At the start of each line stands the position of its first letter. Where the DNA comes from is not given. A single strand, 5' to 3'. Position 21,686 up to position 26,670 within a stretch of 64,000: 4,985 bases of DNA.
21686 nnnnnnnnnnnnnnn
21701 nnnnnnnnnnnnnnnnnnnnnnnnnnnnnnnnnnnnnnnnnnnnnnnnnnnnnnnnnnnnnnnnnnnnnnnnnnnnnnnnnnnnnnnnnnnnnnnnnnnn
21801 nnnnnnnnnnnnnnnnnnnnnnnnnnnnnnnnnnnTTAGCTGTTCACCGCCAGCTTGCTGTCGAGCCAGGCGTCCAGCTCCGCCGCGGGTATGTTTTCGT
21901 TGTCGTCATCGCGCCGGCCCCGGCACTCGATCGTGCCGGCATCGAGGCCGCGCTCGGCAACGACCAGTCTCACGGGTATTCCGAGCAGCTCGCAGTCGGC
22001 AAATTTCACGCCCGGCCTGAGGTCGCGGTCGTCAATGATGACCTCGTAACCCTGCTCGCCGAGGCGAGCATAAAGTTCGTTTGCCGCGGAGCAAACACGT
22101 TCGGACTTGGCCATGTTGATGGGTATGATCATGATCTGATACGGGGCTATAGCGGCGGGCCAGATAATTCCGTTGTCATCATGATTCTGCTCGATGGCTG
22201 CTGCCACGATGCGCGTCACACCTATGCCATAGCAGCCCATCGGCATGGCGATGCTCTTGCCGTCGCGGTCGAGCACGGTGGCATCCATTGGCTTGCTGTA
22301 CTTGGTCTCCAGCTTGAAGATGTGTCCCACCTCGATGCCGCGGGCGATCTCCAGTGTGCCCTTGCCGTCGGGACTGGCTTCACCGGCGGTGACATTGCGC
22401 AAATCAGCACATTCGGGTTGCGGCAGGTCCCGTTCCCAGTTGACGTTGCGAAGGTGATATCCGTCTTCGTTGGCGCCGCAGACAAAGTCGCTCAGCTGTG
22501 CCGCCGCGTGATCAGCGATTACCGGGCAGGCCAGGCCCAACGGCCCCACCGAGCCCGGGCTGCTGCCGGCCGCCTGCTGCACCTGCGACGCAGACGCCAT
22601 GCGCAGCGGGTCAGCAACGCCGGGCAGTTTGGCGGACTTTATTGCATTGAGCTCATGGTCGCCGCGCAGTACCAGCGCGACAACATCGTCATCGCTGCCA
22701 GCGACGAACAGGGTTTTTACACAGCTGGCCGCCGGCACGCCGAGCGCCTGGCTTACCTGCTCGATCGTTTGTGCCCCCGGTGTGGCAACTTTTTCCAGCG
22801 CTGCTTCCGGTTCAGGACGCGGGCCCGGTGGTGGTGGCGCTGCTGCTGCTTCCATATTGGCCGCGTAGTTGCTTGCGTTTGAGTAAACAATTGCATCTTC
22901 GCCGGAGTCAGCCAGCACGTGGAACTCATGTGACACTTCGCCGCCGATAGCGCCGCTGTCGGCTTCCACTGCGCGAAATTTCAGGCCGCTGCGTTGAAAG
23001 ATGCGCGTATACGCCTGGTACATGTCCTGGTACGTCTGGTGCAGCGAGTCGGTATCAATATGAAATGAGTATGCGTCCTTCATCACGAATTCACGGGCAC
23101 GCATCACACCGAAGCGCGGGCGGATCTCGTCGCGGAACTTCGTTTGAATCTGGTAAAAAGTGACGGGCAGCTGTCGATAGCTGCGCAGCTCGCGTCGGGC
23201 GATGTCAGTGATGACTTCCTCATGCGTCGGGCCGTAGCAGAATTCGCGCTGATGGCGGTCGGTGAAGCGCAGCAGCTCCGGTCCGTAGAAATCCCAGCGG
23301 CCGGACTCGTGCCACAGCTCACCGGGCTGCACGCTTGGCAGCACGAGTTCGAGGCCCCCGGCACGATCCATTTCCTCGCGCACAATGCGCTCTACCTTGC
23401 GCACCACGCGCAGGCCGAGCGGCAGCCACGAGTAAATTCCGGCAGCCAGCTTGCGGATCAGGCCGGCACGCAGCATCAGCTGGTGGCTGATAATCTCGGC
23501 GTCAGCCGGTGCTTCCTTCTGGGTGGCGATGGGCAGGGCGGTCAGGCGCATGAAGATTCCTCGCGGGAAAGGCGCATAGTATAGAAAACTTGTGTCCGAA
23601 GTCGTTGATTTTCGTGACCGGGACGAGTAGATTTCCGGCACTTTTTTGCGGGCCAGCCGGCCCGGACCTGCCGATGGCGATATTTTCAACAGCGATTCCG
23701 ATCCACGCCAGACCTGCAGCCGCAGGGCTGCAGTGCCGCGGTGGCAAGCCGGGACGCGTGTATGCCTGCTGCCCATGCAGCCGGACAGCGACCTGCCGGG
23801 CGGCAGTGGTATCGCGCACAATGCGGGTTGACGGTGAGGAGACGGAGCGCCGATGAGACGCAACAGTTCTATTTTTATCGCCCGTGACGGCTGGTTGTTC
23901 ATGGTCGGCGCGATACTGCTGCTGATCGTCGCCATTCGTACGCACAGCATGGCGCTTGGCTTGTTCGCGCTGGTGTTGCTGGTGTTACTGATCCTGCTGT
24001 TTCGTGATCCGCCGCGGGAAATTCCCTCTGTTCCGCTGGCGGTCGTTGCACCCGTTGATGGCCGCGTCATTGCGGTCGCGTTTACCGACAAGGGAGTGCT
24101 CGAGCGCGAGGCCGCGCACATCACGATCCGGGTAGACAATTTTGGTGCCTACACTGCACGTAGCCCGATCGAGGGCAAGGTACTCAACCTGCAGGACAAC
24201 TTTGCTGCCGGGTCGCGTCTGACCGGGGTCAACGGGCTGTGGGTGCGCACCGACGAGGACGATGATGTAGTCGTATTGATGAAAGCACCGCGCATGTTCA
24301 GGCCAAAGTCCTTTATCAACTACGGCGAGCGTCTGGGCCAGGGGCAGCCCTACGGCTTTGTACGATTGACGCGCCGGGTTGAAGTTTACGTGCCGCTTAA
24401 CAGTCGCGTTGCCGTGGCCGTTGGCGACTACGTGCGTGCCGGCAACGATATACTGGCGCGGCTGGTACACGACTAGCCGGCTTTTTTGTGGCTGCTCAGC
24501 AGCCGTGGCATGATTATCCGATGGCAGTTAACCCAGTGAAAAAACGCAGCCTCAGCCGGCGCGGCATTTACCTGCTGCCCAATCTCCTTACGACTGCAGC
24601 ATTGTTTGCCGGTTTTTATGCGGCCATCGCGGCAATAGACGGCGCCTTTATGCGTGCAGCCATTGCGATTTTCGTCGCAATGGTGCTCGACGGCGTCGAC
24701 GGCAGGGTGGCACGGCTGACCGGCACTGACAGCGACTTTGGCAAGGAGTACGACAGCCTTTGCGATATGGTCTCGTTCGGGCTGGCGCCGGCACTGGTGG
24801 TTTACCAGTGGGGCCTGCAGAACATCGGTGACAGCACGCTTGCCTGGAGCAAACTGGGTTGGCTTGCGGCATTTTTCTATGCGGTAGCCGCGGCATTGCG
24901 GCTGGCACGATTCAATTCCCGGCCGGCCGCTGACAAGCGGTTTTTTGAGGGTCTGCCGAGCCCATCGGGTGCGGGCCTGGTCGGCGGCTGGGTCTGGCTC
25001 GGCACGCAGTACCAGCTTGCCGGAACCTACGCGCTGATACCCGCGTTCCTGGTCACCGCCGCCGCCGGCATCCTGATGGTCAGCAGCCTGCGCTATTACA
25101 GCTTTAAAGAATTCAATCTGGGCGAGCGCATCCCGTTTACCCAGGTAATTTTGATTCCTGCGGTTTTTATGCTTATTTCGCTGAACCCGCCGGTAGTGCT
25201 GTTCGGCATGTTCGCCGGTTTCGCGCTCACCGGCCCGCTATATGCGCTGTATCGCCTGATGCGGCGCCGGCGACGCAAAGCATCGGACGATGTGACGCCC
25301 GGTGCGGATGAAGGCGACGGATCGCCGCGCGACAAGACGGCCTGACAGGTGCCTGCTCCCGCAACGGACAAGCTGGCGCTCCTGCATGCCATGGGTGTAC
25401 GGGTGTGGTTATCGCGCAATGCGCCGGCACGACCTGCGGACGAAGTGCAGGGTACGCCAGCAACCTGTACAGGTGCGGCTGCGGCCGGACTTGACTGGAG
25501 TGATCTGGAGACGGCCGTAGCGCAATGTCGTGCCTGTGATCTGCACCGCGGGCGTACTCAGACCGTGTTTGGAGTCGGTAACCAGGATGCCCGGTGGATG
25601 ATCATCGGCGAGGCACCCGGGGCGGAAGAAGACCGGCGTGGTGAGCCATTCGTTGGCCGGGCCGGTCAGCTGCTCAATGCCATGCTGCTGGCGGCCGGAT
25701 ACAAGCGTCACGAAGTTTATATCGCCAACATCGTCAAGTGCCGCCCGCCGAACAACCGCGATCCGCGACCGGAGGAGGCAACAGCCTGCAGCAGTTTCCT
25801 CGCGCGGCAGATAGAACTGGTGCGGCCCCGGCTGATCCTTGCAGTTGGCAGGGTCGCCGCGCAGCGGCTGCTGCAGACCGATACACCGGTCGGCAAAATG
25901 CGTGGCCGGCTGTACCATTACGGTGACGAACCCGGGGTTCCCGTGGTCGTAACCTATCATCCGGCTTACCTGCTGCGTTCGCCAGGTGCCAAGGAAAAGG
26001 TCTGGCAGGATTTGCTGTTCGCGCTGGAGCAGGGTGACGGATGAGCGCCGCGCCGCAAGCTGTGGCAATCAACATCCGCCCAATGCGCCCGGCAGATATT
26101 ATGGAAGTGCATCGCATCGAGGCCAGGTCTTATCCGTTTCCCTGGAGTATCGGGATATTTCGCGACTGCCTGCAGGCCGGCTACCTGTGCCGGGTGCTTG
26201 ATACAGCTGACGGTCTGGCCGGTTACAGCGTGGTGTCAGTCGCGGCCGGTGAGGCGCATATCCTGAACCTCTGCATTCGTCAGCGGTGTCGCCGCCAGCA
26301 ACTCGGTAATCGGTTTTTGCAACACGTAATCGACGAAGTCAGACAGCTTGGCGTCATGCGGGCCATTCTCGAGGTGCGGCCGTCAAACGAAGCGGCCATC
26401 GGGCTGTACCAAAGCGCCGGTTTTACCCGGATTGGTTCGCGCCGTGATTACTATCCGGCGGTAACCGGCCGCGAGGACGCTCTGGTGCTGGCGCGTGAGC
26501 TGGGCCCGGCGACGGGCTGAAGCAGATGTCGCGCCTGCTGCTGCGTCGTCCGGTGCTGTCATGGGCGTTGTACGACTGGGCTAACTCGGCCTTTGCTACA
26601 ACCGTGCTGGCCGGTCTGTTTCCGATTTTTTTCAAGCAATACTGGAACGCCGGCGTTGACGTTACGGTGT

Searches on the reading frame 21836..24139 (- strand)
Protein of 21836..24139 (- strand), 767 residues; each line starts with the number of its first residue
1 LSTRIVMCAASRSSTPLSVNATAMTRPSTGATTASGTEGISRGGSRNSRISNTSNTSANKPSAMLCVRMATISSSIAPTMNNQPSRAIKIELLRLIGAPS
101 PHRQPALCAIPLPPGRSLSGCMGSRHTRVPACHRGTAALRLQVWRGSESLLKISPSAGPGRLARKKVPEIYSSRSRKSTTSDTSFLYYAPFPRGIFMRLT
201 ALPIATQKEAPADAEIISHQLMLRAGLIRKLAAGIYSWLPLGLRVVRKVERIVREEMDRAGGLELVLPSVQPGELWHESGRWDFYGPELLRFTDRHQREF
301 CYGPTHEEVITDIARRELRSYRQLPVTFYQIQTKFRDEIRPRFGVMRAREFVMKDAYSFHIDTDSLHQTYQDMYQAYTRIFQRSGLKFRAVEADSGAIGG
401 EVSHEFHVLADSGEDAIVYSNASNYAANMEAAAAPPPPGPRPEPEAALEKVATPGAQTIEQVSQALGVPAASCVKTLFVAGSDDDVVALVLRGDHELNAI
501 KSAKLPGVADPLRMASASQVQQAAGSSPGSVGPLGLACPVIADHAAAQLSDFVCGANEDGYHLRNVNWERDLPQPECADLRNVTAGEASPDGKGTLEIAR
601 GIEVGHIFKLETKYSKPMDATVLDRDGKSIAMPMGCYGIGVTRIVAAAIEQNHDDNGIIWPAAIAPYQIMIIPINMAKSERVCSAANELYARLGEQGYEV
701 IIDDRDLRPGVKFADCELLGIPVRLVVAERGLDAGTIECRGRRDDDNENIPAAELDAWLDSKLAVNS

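Call 69: search_protein_families(library=pfam, proteins=[window:21836-24139:-], max_evalue=1e-8)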
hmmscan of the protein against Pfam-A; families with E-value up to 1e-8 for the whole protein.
window:21836-24139:- (767 aa): 3 families
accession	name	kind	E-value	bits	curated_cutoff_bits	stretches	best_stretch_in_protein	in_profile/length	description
PF00587.30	tRNA-synt_2b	-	5e-34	118.3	29.3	1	292-652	3-179/179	tRNA synthetase class II core domain (G, H, P, S and T)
PF04073.20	tRNA_edit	-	7.8e-28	97.5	25.5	1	453-569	1-119/123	Aminoacyl-tRNA editing domain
PF03129.25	HGTP_anticodon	-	3.8e-17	62.7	21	1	668-760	1-92/94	Anticodon binding domain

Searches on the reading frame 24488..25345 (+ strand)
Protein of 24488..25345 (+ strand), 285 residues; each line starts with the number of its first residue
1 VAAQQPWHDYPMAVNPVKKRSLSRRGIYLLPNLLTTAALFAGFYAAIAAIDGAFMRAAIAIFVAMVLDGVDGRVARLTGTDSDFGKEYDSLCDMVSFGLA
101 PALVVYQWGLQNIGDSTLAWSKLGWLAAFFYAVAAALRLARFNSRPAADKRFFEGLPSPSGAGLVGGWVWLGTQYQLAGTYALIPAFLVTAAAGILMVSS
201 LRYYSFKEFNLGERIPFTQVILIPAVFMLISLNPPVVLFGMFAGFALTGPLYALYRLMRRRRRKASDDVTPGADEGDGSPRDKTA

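Call 69: search_protein_families(library=pfam, proteins=[window:24488-25345:+], max_evalue=1e-8)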
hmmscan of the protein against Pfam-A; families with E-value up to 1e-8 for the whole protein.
window:24488-25345:+ (285 aa): 1 family
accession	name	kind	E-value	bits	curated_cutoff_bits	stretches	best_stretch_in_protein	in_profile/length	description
PF01066.26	CDP-OH_P_transf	-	2.1e-17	64.4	22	1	29-147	2-109/152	CDP-alcohol phosphatidyltransferase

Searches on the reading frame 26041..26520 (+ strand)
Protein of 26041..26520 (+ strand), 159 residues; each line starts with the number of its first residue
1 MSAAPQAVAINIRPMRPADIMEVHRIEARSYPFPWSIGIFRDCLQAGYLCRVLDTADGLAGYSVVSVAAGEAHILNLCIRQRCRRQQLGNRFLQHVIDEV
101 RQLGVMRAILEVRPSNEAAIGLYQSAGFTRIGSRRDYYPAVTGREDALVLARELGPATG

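Call 69: search_protein_families(library=pfam, proteins=[window:26041-26520:+], max_evalue=1e-8)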
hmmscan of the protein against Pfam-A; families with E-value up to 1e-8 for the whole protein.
window:26041-26520:+ (159 aa): 2 families
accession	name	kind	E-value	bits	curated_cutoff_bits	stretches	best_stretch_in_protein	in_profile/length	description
PF00583.31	Acetyltransf_1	-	3.2e-13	50.4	20.7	1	22-128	3-116/116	Acetyltransferase (GNAT) family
PF13673.13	Acetyltransf_10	-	7.3e-10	39.4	23.6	1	43-134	26-113/128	Acetyltransferase (GNAT) domain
